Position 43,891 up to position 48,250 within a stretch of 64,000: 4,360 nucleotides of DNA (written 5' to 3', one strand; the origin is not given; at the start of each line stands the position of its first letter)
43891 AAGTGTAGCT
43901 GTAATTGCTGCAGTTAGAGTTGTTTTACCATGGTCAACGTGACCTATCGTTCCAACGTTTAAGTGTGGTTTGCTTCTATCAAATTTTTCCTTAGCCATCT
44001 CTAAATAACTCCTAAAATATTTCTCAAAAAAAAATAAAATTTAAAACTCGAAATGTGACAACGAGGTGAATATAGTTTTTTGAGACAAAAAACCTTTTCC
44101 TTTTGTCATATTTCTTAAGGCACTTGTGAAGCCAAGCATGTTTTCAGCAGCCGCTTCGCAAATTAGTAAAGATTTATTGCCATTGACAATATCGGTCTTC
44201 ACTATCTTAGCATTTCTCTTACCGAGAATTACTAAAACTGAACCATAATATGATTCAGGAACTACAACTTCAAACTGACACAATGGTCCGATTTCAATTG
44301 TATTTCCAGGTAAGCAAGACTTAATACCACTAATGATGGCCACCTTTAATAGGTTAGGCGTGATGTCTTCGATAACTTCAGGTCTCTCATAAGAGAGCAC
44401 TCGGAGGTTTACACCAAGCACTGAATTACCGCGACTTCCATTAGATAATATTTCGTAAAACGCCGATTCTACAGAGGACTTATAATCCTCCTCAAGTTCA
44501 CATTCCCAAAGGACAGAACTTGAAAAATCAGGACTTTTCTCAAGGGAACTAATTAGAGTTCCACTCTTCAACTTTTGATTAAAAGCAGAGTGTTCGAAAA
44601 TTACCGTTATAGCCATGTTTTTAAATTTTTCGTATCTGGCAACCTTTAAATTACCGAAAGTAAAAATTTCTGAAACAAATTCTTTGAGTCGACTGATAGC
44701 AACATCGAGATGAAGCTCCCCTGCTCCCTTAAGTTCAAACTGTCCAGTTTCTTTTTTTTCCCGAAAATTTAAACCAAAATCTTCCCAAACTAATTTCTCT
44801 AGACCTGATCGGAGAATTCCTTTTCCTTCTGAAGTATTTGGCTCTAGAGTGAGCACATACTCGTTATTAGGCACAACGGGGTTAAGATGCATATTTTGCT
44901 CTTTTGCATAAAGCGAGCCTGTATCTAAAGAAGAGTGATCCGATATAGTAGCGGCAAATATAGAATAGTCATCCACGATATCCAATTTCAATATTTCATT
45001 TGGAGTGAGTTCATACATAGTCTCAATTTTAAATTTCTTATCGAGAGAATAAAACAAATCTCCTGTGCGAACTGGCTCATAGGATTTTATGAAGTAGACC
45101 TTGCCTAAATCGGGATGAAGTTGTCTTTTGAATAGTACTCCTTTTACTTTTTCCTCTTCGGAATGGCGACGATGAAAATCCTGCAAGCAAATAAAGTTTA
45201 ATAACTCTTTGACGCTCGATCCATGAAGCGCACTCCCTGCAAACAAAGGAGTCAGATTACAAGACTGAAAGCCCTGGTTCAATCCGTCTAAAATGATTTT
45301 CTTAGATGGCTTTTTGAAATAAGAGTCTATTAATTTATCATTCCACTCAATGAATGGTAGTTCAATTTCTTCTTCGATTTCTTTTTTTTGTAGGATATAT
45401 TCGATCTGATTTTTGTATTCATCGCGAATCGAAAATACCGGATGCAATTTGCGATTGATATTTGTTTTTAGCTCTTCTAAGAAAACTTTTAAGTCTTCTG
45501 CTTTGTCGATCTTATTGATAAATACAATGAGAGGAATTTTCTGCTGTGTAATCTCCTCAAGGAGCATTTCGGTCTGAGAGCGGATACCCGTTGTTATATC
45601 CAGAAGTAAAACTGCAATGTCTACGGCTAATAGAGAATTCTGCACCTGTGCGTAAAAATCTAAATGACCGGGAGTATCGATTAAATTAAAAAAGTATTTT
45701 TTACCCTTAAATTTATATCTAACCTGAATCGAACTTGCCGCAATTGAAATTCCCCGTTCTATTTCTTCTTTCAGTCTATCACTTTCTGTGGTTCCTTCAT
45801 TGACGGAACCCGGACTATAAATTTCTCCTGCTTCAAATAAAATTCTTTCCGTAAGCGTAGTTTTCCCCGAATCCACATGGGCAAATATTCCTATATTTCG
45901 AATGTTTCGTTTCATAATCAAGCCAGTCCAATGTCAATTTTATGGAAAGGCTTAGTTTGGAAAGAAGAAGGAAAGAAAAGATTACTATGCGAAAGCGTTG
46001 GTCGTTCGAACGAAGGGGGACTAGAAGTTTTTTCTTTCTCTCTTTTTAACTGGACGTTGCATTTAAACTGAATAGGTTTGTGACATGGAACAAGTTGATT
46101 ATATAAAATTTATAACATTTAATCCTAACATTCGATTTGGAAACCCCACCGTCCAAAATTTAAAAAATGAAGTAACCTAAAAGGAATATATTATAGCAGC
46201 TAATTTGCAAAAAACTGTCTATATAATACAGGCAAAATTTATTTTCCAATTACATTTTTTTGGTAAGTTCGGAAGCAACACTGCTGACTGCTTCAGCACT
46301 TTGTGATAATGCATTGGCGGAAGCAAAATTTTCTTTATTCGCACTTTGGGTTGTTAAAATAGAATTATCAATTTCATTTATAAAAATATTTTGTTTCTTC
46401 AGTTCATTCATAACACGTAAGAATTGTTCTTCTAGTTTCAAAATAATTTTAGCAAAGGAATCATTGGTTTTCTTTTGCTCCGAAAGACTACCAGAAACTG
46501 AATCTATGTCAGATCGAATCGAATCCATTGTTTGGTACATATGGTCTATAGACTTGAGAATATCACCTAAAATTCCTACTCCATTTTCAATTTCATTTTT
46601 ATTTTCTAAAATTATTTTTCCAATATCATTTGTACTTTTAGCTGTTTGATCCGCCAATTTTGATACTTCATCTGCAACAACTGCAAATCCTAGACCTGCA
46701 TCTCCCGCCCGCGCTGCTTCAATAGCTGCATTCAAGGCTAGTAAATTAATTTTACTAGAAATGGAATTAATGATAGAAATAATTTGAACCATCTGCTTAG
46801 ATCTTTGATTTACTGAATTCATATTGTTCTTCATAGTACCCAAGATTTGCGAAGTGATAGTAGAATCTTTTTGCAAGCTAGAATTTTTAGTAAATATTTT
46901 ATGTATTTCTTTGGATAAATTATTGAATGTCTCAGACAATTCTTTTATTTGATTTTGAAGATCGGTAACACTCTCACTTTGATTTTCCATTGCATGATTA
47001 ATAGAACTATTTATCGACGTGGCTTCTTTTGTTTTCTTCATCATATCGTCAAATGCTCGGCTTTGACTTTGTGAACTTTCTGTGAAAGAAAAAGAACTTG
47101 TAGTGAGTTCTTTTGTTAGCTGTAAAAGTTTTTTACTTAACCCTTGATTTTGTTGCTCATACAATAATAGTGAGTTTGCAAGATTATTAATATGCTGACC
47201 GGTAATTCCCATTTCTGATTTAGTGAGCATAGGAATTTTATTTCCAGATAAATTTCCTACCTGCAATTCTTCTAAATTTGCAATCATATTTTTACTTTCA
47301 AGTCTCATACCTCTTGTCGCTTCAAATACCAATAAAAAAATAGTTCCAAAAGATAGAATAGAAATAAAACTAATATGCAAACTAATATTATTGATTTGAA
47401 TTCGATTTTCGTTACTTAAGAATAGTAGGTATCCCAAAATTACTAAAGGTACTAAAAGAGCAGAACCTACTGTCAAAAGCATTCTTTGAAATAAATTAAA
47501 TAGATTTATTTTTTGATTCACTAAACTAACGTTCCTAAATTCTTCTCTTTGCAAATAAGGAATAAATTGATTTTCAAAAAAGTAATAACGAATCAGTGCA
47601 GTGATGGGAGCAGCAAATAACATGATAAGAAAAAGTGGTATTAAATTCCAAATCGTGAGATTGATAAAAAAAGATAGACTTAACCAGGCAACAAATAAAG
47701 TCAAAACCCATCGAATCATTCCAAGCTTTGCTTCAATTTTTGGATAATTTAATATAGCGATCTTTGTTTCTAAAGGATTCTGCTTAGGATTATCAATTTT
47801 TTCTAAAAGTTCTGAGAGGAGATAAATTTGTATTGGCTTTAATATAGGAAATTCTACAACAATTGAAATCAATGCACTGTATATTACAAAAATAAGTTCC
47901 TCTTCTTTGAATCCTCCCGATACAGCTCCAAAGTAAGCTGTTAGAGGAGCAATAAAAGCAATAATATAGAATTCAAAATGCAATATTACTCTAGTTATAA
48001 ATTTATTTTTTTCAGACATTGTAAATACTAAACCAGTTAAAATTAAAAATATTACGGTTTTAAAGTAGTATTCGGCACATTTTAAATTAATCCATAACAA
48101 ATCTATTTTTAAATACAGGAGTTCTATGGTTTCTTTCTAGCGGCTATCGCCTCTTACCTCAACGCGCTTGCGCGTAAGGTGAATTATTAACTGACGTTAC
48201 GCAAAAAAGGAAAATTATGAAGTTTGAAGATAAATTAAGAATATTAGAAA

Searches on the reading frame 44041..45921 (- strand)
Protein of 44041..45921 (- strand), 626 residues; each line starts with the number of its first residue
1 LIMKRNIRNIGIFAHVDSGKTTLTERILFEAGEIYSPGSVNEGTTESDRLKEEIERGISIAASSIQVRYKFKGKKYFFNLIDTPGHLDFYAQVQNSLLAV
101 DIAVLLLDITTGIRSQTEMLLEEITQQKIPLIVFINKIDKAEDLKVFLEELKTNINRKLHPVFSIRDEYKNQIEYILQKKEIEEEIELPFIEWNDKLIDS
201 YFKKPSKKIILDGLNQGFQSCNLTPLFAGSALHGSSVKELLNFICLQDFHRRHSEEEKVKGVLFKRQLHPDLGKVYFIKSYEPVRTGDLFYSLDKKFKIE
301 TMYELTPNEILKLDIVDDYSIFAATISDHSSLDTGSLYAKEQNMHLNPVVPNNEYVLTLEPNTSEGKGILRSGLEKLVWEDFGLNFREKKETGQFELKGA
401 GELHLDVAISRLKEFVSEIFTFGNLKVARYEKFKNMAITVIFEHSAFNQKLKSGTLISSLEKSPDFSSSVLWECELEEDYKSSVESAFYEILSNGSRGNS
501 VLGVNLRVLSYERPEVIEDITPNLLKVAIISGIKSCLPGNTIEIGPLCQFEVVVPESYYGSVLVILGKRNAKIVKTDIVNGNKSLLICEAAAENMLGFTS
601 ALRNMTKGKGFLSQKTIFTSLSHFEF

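Call 46: search_protein_families(library=pfam, proteins=[window:44041-45921:-], max_evalue=0.001)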
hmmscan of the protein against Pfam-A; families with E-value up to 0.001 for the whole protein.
window:44041-45921:- (626 aa): 4 families
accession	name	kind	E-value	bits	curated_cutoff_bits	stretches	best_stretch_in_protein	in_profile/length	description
PF00009.33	GTP_EFTU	-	1.8e-49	168.3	26.5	1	6-244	2-182/188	Elongation factor Tu GTP binding domain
PF14492.12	EFG_III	-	2.3e-12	47.2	27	1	351-414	2-65/75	Elongation Factor G, domain III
PF00679.30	EFG_C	-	3.9e-11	43.3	27.9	1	546-613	5-72/89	Elongation factor G C-terminus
PF01926.29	MMR_HSR1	-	3.5e-05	24.3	21.9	1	12-137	4-113/113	50S ribosome-binding GTPase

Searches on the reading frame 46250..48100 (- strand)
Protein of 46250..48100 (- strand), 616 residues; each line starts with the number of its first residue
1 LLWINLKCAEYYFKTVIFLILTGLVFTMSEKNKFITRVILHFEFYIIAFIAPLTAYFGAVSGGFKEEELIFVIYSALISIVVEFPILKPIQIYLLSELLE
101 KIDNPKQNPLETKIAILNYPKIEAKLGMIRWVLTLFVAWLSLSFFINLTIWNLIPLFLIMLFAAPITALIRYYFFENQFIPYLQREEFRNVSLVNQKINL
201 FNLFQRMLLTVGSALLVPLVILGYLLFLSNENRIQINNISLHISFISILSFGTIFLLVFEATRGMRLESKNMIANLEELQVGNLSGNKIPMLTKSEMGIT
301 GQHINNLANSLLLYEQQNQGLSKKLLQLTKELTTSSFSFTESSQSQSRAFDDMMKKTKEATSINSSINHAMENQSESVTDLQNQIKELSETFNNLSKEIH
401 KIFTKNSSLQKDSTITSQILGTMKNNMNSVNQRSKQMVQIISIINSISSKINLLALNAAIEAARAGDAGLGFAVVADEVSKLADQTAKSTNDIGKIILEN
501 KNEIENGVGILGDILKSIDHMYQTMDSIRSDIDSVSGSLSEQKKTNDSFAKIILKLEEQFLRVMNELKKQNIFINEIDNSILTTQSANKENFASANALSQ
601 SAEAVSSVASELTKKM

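Call 46: search_protein_families(library=pfam, proteins=[window:46250-48100:-], max_evalue=0.001)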
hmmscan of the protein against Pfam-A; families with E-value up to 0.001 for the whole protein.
window:46250-48100:- (616 aa): 1 family
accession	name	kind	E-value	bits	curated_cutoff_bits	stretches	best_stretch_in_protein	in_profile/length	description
PF00015.26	MCPsignal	-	1.8e-31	109.7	34.6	1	414-541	12-139/172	Methyl-accepting chemotaxis protein (MCP) signalling domain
